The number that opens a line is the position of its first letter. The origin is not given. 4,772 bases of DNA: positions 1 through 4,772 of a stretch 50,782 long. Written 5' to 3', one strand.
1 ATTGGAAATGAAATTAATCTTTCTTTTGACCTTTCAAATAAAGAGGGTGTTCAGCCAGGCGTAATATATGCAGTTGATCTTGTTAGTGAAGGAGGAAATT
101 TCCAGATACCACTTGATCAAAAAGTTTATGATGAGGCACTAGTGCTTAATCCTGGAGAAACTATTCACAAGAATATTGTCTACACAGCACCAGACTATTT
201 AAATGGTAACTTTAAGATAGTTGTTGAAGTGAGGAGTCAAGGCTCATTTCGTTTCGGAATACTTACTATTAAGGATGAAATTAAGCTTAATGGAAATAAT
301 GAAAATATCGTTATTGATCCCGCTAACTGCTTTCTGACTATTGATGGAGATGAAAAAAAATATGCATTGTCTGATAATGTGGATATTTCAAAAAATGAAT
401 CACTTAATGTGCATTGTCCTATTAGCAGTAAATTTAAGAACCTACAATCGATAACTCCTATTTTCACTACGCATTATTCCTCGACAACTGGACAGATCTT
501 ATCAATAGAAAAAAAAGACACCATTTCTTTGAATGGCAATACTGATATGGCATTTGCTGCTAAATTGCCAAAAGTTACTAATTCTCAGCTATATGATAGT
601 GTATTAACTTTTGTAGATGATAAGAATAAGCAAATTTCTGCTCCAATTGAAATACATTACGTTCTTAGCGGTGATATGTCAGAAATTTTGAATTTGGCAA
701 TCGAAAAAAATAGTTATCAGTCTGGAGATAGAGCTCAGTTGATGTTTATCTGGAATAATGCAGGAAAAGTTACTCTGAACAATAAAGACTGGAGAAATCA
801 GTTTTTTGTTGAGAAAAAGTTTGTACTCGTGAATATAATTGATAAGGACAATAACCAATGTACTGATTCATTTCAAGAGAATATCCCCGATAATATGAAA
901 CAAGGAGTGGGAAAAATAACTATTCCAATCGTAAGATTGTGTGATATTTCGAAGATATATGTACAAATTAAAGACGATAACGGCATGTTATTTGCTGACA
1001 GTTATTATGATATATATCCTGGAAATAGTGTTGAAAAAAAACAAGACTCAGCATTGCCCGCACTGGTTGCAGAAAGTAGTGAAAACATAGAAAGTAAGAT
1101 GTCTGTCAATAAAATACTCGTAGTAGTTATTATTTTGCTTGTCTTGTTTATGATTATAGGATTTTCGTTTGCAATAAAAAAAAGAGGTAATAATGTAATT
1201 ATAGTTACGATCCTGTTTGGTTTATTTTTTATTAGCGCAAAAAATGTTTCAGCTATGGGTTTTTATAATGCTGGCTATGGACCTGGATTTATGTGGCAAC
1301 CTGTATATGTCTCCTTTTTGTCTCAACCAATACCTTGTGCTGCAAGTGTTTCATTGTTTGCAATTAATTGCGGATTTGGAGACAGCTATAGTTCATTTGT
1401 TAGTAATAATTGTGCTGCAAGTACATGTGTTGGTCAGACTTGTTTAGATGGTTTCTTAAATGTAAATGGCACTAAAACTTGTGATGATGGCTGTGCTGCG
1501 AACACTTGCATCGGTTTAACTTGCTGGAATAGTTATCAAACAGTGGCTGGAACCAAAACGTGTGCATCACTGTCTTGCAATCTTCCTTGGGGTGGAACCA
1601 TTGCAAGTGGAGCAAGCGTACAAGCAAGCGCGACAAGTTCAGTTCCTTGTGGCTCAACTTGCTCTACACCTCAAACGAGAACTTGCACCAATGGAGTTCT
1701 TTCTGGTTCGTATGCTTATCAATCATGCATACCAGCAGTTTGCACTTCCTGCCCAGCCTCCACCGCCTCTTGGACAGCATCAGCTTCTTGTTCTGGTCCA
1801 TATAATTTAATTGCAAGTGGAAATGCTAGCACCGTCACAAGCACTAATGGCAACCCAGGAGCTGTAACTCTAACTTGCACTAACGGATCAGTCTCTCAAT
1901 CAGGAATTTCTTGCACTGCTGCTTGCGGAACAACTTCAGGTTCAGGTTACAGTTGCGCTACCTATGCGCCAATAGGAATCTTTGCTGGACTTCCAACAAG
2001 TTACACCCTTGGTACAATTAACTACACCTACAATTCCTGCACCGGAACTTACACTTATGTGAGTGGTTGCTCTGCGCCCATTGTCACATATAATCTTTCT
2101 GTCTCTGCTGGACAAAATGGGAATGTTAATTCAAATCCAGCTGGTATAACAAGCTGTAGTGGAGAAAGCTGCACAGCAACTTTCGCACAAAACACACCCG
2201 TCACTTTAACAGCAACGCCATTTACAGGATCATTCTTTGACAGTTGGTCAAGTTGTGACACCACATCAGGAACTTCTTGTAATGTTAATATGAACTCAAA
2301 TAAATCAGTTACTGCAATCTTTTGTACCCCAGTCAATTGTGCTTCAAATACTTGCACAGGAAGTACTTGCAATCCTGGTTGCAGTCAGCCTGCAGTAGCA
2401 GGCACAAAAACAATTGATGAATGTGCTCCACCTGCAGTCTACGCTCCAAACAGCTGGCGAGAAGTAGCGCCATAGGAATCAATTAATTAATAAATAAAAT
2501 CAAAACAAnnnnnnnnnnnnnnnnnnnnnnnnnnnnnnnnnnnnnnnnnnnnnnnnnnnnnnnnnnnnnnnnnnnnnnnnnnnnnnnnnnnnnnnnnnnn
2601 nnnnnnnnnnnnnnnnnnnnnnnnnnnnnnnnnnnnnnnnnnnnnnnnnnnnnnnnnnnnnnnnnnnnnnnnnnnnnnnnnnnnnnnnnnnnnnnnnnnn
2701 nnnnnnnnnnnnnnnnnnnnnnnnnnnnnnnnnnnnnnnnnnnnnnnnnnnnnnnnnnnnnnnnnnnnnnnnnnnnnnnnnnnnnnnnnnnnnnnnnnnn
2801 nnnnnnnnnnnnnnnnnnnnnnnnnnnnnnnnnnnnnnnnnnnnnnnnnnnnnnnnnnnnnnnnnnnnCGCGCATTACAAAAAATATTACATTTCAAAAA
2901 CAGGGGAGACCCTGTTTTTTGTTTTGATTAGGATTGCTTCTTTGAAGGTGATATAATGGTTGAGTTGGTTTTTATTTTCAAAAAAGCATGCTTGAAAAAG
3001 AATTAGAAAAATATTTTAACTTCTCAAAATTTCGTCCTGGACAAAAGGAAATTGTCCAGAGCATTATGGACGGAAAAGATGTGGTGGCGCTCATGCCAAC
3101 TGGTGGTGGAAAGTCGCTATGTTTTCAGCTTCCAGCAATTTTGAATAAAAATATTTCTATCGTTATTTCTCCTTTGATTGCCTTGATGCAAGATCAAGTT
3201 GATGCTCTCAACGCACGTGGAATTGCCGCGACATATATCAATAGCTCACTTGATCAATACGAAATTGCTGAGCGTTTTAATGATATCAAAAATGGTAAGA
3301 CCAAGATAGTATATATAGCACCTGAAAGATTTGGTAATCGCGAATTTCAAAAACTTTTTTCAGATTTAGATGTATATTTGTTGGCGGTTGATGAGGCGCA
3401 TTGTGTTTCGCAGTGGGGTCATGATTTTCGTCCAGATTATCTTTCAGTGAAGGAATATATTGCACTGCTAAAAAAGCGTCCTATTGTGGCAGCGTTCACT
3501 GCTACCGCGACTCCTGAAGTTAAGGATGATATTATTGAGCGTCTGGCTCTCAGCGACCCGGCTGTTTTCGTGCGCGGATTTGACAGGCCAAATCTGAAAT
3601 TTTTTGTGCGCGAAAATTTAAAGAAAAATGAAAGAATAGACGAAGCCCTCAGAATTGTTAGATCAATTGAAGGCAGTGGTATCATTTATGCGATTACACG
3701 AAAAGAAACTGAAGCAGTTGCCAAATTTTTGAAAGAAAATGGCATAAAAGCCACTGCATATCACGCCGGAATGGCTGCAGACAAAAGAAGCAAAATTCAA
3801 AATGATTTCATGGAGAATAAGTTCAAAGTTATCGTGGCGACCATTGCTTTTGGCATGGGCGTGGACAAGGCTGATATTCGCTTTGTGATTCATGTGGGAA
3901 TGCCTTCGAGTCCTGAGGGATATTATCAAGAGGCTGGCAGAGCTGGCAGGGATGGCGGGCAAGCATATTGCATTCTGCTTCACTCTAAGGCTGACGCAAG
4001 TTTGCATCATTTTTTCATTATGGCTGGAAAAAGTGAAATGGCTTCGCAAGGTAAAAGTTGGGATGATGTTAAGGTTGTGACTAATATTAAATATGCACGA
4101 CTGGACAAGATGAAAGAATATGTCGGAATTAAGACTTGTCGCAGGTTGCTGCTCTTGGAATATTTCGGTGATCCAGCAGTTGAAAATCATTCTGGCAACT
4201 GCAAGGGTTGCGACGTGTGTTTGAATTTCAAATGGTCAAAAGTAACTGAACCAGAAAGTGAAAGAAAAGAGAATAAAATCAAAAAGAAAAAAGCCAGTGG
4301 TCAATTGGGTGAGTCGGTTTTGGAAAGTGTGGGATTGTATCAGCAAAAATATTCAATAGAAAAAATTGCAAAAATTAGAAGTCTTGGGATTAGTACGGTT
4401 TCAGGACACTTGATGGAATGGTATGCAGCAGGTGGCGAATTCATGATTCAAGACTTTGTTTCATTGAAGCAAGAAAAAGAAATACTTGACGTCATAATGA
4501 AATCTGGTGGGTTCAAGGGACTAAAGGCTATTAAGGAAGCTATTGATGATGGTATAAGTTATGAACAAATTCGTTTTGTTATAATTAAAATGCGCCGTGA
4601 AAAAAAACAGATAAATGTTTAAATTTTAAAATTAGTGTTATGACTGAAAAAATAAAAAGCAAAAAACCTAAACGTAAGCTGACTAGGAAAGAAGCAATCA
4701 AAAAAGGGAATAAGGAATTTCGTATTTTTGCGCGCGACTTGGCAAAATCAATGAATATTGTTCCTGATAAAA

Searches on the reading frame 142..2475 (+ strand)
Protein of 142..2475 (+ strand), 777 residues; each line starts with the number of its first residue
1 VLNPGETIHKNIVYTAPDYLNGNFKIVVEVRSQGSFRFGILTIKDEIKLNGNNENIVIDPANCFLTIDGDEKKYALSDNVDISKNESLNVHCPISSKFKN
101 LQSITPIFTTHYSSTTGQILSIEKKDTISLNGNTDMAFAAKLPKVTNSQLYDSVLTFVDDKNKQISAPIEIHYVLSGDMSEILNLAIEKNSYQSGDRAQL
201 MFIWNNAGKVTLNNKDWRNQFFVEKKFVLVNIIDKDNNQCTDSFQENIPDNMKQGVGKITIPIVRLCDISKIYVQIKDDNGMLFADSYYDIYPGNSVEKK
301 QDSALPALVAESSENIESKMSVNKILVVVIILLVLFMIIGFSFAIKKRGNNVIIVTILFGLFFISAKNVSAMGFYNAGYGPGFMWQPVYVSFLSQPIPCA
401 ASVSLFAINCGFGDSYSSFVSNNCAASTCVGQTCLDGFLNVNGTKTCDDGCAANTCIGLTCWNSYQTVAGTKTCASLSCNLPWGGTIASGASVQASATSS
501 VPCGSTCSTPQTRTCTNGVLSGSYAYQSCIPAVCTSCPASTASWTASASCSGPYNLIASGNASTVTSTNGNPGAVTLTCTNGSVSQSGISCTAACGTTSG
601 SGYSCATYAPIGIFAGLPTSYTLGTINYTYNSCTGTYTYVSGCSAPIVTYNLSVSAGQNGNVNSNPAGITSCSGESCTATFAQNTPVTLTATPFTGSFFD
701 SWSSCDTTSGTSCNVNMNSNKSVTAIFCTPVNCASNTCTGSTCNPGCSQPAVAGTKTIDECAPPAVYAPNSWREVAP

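Call 70: search_protein_families(library=pfam, proteins=[window:142-2475:+], max_evalue=0.00001)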
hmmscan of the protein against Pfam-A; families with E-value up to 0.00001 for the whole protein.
window:142-2475:+ (777 aa): 1 family
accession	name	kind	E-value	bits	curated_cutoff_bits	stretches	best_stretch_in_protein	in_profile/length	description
PF18998.6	Flg_new_2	-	1.9e-06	28.2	23.6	1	650-727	1-69/73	Divergent InlB B-repeat domain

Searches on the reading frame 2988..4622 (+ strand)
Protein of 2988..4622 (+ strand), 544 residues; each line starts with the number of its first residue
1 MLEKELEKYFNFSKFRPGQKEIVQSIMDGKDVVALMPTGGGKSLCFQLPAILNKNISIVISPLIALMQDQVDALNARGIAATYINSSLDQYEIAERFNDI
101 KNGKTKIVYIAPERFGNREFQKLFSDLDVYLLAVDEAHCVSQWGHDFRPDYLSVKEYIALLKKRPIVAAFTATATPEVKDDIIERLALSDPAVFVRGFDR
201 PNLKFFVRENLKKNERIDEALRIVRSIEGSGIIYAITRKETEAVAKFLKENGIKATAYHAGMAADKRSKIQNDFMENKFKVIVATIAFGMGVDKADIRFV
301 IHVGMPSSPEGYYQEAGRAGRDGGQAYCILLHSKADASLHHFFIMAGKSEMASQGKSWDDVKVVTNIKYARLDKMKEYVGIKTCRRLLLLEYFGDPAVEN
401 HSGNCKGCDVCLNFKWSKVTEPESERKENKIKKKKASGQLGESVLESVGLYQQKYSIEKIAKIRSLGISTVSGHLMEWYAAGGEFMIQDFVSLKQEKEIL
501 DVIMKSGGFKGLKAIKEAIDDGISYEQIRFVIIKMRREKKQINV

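Call 70: search_protein_families(library=pfam, proteins=[window:2988-4622:+], max_evalue=0.00001)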
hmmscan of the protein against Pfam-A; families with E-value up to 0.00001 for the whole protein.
window:2988-4622:+ (544 aa): 5 families
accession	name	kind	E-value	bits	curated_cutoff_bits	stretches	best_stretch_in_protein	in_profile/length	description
PF00270.35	DEAD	-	1.4e-28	100.2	26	1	16-179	1-165/167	DEAD/DEAH box helicase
PF00271.37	Helicase_C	-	3e-24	85.8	23.5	1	213-323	2-110/110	Helicase conserved C-terminal domain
PF14493.12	HTH_40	-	1.2e-22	80.4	27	1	444-532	2-89/89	Helix-turn-helix domain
PF16124.10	RecQ_Zn_bind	-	3.7e-11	44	25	1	347-412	14-66/66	RecQ zinc-binding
PF04851.21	ResIII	-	1.2e-06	29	22.5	1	14-173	3-161/164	Type III restriction enzyme, res subunit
